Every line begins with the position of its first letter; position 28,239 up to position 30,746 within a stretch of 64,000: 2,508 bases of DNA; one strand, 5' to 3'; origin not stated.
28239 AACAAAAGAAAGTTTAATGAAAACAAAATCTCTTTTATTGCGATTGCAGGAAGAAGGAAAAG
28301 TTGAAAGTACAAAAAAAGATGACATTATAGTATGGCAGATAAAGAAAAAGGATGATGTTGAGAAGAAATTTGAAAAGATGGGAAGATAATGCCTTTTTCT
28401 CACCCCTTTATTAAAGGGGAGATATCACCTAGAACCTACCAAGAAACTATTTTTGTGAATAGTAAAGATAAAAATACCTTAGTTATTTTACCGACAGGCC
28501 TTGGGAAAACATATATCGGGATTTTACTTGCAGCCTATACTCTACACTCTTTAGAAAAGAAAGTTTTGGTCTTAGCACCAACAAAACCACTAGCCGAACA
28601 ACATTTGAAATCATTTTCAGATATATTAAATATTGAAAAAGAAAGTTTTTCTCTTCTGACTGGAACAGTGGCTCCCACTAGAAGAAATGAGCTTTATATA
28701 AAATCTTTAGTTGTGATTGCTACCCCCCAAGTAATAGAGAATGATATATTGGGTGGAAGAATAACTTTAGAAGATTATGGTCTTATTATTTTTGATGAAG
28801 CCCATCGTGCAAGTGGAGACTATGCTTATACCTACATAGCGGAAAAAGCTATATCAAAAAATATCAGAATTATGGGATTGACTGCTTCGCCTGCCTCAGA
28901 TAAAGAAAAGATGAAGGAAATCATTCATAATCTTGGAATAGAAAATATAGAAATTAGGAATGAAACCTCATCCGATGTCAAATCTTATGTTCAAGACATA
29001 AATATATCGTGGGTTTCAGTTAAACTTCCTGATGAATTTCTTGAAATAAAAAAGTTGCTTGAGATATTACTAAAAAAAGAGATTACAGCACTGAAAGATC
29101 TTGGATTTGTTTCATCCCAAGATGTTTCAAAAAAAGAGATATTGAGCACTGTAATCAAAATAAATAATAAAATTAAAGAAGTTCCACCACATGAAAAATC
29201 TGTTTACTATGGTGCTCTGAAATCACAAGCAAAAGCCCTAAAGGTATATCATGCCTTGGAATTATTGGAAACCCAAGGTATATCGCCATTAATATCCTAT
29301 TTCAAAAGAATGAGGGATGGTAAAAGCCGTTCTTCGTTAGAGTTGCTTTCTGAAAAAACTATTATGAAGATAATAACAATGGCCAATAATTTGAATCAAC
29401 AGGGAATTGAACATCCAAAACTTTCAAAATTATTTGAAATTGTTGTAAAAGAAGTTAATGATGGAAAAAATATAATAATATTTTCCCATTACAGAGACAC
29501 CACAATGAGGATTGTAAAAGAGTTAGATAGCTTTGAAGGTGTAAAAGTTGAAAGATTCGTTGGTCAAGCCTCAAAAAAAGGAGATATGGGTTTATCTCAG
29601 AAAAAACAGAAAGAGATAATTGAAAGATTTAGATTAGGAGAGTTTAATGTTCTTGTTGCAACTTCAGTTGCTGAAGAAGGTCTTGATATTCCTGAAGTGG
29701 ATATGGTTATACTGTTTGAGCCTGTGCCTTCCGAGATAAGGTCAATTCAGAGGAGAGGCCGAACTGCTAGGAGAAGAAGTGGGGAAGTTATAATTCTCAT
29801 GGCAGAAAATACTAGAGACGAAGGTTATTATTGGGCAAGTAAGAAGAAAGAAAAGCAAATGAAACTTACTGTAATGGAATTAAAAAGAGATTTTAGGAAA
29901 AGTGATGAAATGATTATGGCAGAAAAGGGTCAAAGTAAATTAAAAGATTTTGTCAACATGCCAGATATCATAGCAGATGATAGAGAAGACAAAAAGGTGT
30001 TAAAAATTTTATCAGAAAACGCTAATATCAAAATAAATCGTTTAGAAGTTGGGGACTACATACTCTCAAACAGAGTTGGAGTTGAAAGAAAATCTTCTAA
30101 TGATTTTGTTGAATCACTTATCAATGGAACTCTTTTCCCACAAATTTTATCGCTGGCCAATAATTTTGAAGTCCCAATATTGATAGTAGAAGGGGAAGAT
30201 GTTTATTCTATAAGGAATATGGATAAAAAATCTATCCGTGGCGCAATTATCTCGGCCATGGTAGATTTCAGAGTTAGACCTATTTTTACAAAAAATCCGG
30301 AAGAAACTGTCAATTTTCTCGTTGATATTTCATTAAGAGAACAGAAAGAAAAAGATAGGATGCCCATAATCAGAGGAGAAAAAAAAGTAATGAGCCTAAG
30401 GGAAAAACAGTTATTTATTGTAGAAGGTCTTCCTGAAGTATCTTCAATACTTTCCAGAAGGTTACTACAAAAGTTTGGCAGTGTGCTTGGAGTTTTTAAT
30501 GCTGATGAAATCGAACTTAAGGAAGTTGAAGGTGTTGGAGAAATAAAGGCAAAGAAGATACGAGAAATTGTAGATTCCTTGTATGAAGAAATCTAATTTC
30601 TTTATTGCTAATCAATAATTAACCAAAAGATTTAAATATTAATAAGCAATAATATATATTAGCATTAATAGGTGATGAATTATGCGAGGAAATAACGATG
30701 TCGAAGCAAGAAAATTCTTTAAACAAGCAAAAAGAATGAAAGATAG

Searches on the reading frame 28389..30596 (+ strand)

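Call 39: search_protein_families(library=pfam, proteins=[window:28389-30596:+], max_evalue=0.001)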
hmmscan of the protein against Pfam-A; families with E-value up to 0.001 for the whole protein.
window:28389-30596:+ (735 aa): 9 families
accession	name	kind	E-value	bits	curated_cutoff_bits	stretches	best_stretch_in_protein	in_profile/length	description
PF02732.21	ERCC4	-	6.7e-26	91.3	24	1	530-645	2-138/140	ERCC4 domain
PF00271.37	Helicase_C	-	2.3e-24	86.2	23.5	1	344-462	2-109/110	Helicase conserved C-terminal domain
PF00270.35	DEAD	-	2.9e-24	86.1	26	1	19-172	5-164/167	DEAD/DEAH box helicase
PF04851.21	ResIII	-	5.4e-21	75.6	22.5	1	13-169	3-163/164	Type III restriction enzyme, res subunit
PF21210.2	RNA_helicase_helical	-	2.9e-16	60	27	1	227-329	3-107/108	Putative ATP-dependent RNA helicase, helical bundle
PF00633.29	HHH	-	3e-05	24.1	24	1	699-727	2-30/30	Helix-hairpin-helix motif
PF22590.2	Cas3-like_C_2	-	0.0001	23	27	1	404-463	45-105/106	CRISPR-associated nuclease/helicase Cas3, C-terminal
PF18766.7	SWI2_SNF2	-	0.00016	21.8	26.7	1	25-177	16-164/221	SWI2/SNF2 ATPase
PF12826.13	HHH_2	-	0.00017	22.1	27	1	680-726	7-53/64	Helix-hairpin-helix motif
